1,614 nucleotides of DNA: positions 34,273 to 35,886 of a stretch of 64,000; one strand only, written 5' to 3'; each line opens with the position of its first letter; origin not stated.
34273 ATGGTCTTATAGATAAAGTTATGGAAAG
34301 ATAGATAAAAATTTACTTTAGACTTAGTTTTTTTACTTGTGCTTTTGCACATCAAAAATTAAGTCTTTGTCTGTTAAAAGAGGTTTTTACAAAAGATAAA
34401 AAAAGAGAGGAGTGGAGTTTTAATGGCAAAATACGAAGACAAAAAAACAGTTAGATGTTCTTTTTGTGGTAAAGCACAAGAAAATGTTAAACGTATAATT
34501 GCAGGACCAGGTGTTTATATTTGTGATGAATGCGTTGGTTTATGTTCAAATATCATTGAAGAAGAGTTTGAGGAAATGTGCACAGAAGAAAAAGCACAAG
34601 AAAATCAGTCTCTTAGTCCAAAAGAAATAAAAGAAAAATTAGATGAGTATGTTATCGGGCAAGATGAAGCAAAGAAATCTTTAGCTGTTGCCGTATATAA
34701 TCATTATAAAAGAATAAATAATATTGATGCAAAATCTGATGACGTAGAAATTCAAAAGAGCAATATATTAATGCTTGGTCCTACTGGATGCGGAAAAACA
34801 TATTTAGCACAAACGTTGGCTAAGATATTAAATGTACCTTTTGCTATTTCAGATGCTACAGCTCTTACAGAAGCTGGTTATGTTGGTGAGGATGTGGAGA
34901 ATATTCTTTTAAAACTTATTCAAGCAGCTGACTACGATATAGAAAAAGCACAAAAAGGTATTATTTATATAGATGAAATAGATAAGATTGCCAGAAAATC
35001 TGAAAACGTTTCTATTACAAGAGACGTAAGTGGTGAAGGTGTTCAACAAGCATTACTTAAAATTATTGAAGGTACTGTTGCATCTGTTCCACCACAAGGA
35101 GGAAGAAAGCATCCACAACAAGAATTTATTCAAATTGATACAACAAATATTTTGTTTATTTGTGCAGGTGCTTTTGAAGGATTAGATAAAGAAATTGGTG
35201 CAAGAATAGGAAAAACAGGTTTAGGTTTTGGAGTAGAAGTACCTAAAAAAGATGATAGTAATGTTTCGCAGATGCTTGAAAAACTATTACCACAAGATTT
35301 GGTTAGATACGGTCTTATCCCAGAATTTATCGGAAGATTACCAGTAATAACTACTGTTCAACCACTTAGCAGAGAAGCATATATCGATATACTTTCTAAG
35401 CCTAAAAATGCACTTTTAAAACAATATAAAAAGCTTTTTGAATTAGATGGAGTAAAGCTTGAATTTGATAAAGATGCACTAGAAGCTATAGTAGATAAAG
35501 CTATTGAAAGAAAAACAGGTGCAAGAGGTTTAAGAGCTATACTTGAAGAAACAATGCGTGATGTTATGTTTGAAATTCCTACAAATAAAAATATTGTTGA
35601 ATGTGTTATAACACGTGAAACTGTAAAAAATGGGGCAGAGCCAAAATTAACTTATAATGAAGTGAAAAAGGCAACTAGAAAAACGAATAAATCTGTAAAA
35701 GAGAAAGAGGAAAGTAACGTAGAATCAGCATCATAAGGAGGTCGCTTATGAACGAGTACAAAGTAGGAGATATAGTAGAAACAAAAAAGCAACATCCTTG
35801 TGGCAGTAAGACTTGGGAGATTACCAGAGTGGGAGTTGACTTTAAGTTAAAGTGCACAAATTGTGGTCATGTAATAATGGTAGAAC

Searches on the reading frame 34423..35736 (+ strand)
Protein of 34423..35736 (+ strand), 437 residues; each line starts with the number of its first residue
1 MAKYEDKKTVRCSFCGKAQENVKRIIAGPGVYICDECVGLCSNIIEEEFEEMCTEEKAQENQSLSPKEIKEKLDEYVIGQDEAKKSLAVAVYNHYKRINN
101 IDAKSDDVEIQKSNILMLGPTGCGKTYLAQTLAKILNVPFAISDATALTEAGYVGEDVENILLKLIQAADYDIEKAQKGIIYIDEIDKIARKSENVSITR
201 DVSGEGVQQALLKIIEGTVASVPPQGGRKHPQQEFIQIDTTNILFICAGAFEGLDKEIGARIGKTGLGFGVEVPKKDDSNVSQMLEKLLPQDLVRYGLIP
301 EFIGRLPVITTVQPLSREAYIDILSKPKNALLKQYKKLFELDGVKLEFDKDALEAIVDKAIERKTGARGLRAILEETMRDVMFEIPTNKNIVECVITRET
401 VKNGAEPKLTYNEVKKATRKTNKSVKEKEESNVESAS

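Call 29: find_homologous_proteins(query=window:34423-35736:+, max_evalue=1e-100)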
Query window:34423-35736:+ (437 aa): 8000 proteins with E <= 1e-100 among 8000 candidates; the best 120 are listed.
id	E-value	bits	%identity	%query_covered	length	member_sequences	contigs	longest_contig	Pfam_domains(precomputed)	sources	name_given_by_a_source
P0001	4.3e-281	950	100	100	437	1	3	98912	PF07724.21,PF06689.20,PF00493.30,PF00004.36,PF05496.19,PF07728.21,PF01078.28,PF10431.16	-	-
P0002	5.6e-280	946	100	100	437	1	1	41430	PF07724.21,PF06689.20,PF00493.30,PF00004.36,PF05496.19,PF07728.21,PF01078.28,PF10431.16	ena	-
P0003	5.6e-280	946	100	100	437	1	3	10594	PF07724.21,PF06689.20,PF00493.30,PF00004.36,PF05496.19,PF07728.21,PF01078.28,PF10431.16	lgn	-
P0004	1.0e-279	945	100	100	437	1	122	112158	PF07724.21,PF06689.20,PF00493.30,PF00004.36,PF05496.19,PF07728.21,PF01078.28,PF10431.16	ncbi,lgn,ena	-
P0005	1.3e-279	945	100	100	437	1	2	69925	PF07724.21,PF06689.20,PF00493.30,PF00004.36,PF05496.19,PF07728.21,PF01078.28,PF10431.16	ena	-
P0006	1.4e-279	945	100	100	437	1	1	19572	PF07724.21,PF06689.20,PF00493.30,PF00004.36,PF05496.19,PF07728.21,PF01078.28,PF10431.16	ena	-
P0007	1.4e-279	945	99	100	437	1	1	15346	PF07724.21,PF06689.20,PF00493.30,PF00004.36,PF05496.19,PF07728.21,PF01078.28,PF10431.16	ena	-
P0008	1.4e-279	945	99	100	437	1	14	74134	PF07724.21,PF06689.20,PF00493.30,PF00004.36,PF05496.19,PF07728.21,PF01078.28,PF10431.16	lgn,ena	-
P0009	2.0e-279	944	99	100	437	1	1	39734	PF07724.21,PF06689.20,PF00493.30,PF00004.36,PF05496.19,PF07728.21,PF01078.28,PF10431.16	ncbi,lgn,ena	-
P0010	2.5e-279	944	99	100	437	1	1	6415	PF07724.21,PF06689.20,PF00493.30,PF00004.36,PF05496.19,PF07728.21,PF01078.28,PF10431.16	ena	-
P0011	2.5e-279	944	99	100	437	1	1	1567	PF07724.21,PF06689.20,PF00493.30,PF00004.36,PF05496.19,PF07728.21,PF01078.28,PF10431.16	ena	-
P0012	3.1e-279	944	99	100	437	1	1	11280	PF07724.21,PF06689.20,PF00493.30,PF00004.36,PF05496.19,PF07728.21,PF01078.28,PF10431.16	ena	-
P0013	3.2e-279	944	99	100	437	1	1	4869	PF07724.21,PF06689.20,PF00493.30,PF00004.36,PF05496.19,PF07728.21,PF01078.28,PF10431.16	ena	-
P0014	3.3e-279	944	99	100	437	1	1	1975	PF07724.21,PF06689.20,PF00493.30,PF00004.36,PF05496.19,PF07728.21,PF01078.28,PF10431.16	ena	-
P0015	3.5e-279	943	99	100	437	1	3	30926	PF07724.21,PF06689.20,PF00493.30,PF00004.36,PF05496.19,PF07728.21,PF01078.28,PF10431.16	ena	-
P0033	2.9e-258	875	95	100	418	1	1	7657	PF07724.21,PF06689.20,PF00004.36,PF05496.19,PF14532.13,PF07728.21,PF01078.28,PF10431.16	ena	-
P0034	4.9e-248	841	88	100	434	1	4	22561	PF07724.21,PF06689.20,PF00493.30,PF00004.36,PF05496.19,PF07728.21,PF01078.28,PF10431.16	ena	-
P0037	4.5e-245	831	87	100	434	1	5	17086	PF07724.21,PF06689.20,PF00493.30,PF00004.36,PF05496.19,PF07728.21,PF01078.28,PF10431.16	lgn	-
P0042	6.1e-243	824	86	100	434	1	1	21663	PF07724.21,PF06689.20,PF00493.30,PF00004.36,PF05496.19,PF07728.21,PF01078.28,PF10431.16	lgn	-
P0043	1.2e-242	823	89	95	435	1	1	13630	PF07724.21,PF06689.20,PF00493.30,PF00004.36,PF05496.19,PF07728.21,PF01078.28,PF10431.16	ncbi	-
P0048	2.1e-238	809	85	100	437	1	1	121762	PF07724.21,PF06689.20,PF00493.30,PF00004.36,PF13401.13,PF05496.19,PF07728.21,PF10431.16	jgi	-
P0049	6.6e-238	808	85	100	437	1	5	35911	PF07724.21,PF06689.20,PF00493.30,PF00004.36,PF05496.19,PF07728.21,PF10431.16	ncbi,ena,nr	ncbi:MAG: ATP-dependent Clp protease ATP-binding subunit ClpX [Clostridia bacterium]|nr:ATP-dependen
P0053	3.9e-235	798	85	97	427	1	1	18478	PF07724.21,PF06689.20,PF00493.30,PF00004.36,PF05496.19,PF07728.21,PF10431.16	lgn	-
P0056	1.4e-232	790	85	95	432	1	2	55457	PF07724.21,PF06689.20,PF00493.30,PF00004.36,PF05496.19,PF07728.21,PF01078.28,PF10431.16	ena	-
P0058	7.1e-227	771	83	95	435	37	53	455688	PF07724.21,PF06689.20,PF00493.30,PF00004.36,PF05496.19,PF07728.21,PF01078.28,PF10431.16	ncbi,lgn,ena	-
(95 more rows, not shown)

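Call 30: find_encoding_contigs(protein=P0033, flank=2500, max_places=2)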
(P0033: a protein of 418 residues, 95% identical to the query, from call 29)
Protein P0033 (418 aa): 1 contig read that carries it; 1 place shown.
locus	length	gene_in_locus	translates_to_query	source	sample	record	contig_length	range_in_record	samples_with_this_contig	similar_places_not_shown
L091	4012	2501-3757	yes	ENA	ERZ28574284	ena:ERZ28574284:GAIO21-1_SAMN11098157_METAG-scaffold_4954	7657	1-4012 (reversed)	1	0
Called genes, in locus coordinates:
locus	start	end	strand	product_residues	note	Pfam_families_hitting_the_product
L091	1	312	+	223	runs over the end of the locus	PF00149:Metallophos, PF12850:Metallophos_2 (weak)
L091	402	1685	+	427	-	PF05697:Trigger_N, PF00254:FKBP_C, PF05698:Trigger_C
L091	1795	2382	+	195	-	PF00574:CLP_protease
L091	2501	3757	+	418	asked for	PF06689:zf-C4_ClpX, PF01078:Mg_chelatase (faint), PF05496:RuvB_N (weak), PF14532:Sigma54_activ_2 (faint), PF00004:AAA, PF07724:AAA_2, PF07728:AAA_5 (faint), PF10431:ClpB_D2-small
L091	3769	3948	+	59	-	PF06107:DUF951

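Call 31: find_encoding_contigs(protein=P0034, flank=2500, max_places=2)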
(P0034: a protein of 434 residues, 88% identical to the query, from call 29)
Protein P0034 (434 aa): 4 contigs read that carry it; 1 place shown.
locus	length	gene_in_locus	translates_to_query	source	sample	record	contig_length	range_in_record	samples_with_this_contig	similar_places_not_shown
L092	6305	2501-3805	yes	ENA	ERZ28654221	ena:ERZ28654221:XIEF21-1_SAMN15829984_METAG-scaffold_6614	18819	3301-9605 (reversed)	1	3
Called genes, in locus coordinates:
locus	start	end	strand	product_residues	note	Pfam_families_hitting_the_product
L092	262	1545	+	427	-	PF05697:Trigger_N, PF00254:FKBP_C, PF05698:Trigger_C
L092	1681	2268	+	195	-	PF00574:CLP_protease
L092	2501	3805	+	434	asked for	PF06689:zf-C4_ClpX, PF00493:MCM (weak), PF01078:Mg_chelatase (faint), PF05496:RuvB_N (weak), PF07724:AAA_2, PF00004:AAA, PF07728:AAA_5 (weak), PF10431:ClpB_D2-small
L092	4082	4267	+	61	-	PF06107:DUF951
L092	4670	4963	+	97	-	-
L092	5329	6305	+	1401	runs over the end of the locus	PF02811:PHP, PF00929:RNase_T, PF13482:RNase_H_2 (weak), PF02811:PHP, PF07733:DNA_pol3_alpha, PF17657:DNA_pol3_finger, PF14579:HHH_6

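Call 32: find_encoding_contigs(protein=P0042, flank=2500, max_places=2)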
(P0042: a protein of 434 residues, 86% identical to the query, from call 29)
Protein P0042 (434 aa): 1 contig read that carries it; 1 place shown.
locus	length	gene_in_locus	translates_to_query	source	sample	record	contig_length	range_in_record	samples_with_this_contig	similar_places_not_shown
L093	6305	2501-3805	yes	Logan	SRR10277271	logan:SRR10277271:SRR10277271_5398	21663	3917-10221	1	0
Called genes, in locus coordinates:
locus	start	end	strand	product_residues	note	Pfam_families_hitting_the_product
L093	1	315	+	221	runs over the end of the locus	PF00149:Metallophos, PF12850:Metallophos_2 (weak)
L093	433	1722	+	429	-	PF05697:Trigger_N, PF00254:FKBP_C, PF05698:Trigger_C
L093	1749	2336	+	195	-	PF00574:CLP_protease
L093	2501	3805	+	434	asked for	PF06689:zf-C4_ClpX, PF00493:MCM (weak), PF01078:Mg_chelatase (faint), PF05496:RuvB_N (weak), PF07724:AAA_2, PF00004:AAA, PF07728:AAA_5 (weak), PF10431:ClpB_D2-small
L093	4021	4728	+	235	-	PF00696:AA_kinase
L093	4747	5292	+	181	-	PF01765:RRF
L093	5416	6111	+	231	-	PF01255:Prenyltransf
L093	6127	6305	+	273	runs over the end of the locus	PF01148:CTP_transf_1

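Call 33: find_encoding_contigs(protein=P0048, flank=2500, max_places=2)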
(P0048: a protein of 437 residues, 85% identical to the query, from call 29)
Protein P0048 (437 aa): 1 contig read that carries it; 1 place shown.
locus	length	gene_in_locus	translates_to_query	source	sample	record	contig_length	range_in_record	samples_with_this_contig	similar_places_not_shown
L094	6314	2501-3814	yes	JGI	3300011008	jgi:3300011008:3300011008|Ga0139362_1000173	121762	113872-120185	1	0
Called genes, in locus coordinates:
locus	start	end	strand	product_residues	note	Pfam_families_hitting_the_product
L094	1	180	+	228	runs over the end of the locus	PF00149:Metallophos, PF12850:Metallophos_2 (weak)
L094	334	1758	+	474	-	PF05697:Trigger_N, PF00254:FKBP_C, PF05698:Trigger_C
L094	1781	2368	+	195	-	PF00574:CLP_protease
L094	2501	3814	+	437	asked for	PF06689:zf-C4_ClpX, PF00493:MCM (weak), PF05496:RuvB_N (weak), PF00004:AAA, PF07724:AAA_2, PF07728:AAA_5 (weak), PF13401:AAA_22 (faint), PF10431:ClpB_D2-small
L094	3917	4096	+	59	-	PF06107:DUF951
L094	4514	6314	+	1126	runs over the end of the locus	?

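Call 35: find_encoding_contigs(protein=P0043, flank=2500, max_places=2)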
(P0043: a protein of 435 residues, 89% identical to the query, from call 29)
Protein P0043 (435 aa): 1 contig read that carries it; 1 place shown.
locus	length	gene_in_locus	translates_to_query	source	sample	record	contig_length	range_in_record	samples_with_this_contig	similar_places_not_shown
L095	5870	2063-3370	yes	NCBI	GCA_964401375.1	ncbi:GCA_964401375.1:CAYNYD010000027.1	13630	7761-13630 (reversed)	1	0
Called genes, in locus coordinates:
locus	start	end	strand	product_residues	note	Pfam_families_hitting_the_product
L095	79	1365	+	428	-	PF05697:Trigger_N, PF00254:FKBP_C, PF05698:Trigger_C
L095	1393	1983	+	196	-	PF00574:CLP_protease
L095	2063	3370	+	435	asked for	PF06689:zf-C4_ClpX, PF00493:MCM (weak), PF01078:Mg_chelatase (faint), PF05496:RuvB_N (weak), PF07724:AAA_2, PF00004:AAA, PF07728:AAA_5 (weak), PF10431:ClpB_D2-small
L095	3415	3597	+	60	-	PF06107:DUF951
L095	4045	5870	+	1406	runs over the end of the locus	PF02811:PHP, PF00929:RNase_T, PF13482:RNase_H_2 (weak), PF02811:PHP, PF07733:DNA_pol3_alpha, PF17657:DNA_pol3_finger, PF14579:HHH_6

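Call 36: find_encoding_contigs(protein=P0049, flank=2500, max_places=2)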
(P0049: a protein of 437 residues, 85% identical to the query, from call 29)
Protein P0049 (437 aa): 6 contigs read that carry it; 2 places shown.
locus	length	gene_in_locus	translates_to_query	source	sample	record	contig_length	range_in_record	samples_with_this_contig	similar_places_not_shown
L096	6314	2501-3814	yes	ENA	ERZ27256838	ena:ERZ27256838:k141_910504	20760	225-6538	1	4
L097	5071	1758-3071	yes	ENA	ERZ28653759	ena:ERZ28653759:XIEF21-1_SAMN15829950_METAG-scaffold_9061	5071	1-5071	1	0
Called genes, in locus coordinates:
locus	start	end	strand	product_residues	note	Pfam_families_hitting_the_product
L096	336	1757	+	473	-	PF05697:Trigger_N, PF00254:FKBP_C, PF05698:Trigger_C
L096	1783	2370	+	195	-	PF00574:CLP_protease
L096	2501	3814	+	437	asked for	PF06689:zf-C4_ClpX, PF00493:MCM (weak), PF05496:RuvB_N (weak), PF00004:AAA, PF07724:AAA_2, PF07728:AAA_5 (weak), PF10431:ClpB_D2-small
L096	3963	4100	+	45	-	PF06107:DUF951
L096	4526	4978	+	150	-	-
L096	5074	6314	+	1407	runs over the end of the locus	PF02811:PHP, PF00929:RNase_T, PF07733:DNA_pol3_alpha, PF17657:DNA_pol3_finger, PF14579:HHH_6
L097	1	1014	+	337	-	?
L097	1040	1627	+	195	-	PF00574:CLP_protease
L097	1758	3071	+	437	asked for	PF06689:zf-C4_ClpX, PF00493:MCM (weak), PF05496:RuvB_N (weak), PF00004:AAA, PF07724:AAA_2, PF07728:AAA_5 (weak), PF10431:ClpB_D2-small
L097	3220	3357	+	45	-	PF06107:DUF951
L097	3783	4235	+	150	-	-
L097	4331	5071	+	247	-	?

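Call 37: find_encoding_contigs(protein=P0056, flank=2500, max_places=2)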
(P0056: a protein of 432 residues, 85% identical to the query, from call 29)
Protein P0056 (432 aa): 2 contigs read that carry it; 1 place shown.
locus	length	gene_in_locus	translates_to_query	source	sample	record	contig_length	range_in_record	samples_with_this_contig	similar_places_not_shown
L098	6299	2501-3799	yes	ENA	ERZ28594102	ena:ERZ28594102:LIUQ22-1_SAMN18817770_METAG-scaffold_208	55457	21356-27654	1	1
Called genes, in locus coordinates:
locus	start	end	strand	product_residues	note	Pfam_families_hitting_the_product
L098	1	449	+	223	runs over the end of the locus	PF00149:Metallophos, PF12850:Metallophos_2 (weak)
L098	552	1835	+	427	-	PF05697:Trigger_N, PF00254:FKBP_C, PF05698:Trigger_C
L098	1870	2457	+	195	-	PF00574:CLP_protease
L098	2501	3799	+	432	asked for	PF06689:zf-C4_ClpX, PF00493:MCM (weak), PF05496:RuvB_N (weak), PF01078:Mg_chelatase (faint), PF00004:AAA, PF07724:AAA_2, PF07728:AAA_5 (weak), PF10431:ClpB_D2-small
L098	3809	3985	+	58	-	PF06107:DUF951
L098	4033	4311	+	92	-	PF07873:YabP (weak)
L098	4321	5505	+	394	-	PF06898:YqfD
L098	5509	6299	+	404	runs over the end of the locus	-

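Call 38: find_encoding_contigs(protein=P0058, flank=2500, max_places=2)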
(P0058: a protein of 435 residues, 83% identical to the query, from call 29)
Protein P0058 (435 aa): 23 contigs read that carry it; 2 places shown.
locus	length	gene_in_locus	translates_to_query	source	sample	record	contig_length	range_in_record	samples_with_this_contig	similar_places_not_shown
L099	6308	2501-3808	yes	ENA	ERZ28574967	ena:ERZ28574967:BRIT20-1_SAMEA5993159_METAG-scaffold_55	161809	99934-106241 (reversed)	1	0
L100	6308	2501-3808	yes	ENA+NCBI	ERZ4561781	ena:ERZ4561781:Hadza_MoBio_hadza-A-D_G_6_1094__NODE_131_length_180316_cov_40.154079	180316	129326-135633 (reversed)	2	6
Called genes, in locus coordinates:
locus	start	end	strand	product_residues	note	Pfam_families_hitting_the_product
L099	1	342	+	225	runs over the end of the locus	PF00149:Metallophos, PF12850:Metallophos_2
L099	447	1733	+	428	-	PF05697:Trigger_N, PF00254:FKBP_C, PF05698:Trigger_C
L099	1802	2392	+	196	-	PF00574:CLP_protease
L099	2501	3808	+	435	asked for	PF06689:zf-C4_ClpX, PF01078:Mg_chelatase (faint), PF00493:MCM (weak), PF05496:RuvB_N (weak), PF07724:AAA_2, PF00004:AAA, PF07728:AAA_5 (weak), PF10431:ClpB_D2-small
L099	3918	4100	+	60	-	PF06107:DUF951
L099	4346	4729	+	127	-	-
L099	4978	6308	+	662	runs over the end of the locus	PF24898:GGDEF_GdpP, PF01368:DHH, PF02272:DHHA1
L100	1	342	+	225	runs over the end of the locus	PF00149:Metallophos, PF12850:Metallophos_2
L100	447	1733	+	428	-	PF05697:Trigger_N, PF00254:FKBP_C, PF05698:Trigger_C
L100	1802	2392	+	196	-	PF00574:CLP_protease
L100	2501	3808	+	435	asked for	PF06689:zf-C4_ClpX, PF01078:Mg_chelatase (faint), PF00493:MCM (weak), PF05496:RuvB_N (weak), PF07724:AAA_2, PF00004:AAA, PF07728:AAA_5 (weak), PF10431:ClpB_D2-small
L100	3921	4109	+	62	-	PF06107:DUF951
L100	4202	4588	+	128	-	-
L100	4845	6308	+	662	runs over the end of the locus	PF24898:GGDEF_GdpP, PF01368:DHH, PF02272:DHHA1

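Call 61: find_encoding_contigs(protein=P0037, flank=2500, max_places=2)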
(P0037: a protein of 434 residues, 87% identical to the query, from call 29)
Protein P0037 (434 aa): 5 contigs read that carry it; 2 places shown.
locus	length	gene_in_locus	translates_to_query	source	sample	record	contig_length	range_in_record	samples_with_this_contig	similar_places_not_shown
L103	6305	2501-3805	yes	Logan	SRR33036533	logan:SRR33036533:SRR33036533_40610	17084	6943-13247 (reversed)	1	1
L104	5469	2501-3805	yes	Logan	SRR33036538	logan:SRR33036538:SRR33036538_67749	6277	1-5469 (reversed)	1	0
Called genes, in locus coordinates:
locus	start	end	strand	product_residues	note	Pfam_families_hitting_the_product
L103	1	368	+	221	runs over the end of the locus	PF00149:Metallophos, PF12850:Metallophos_2 (weak)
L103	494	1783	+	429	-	PF05697:Trigger_N, PF00254:FKBP_C, PF05698:Trigger_C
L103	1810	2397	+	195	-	PF00574:CLP_protease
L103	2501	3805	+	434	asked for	PF06689:zf-C4_ClpX, PF00493:MCM (weak), PF01078:Mg_chelatase (faint), PF05496:RuvB_N (weak), PF07724:AAA_2, PF00004:AAA, PF07728:AAA_5 (weak), PF10431:ClpB_D2-small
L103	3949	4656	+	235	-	PF00696:AA_kinase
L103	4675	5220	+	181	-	PF01765:RRF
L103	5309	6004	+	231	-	PF01255:Prenyltransf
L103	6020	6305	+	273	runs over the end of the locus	PF01148:CTP_transf_1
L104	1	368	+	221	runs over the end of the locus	PF00149:Metallophos, PF12850:Metallophos_2 (weak)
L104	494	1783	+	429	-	PF05697:Trigger_N, PF00254:FKBP_C, PF05698:Trigger_C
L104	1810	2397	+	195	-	PF00574:CLP_protease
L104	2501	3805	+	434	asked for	PF06689:zf-C4_ClpX, PF00493:MCM (weak), PF01078:Mg_chelatase (faint), PF05496:RuvB_N (weak), PF07724:AAA_2, PF00004:AAA, PF07728:AAA_5 (weak), PF10431:ClpB_D2-small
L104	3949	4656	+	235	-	PF00696:AA_kinase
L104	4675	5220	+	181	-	PF01765:RRF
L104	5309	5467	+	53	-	?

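Call 62: find_encoding_contigs(protein=P0053, flank=2500, max_places=2)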
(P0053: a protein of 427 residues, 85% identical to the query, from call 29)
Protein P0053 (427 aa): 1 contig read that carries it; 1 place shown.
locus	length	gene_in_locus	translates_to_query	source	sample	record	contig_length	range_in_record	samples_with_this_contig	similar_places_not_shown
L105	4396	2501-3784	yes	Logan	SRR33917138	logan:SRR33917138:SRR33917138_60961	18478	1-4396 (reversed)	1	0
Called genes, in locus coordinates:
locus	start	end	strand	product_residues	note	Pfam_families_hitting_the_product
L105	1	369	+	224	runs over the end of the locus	PF00149:Metallophos, PF12850:Metallophos_2 (weak)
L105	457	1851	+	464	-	PF05697:Trigger_N, PF00254:FKBP_C, PF05698:Trigger_C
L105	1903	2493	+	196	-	PF00574:CLP_protease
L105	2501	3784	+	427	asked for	PF06689:zf-C4_ClpX, PF00493:MCM (weak), PF05496:RuvB_N (weak), PF00004:AAA, PF07724:AAA_2, PF07728:AAA_5 (weak), PF10431:ClpB_D2-small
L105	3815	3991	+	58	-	PF06107:DUF951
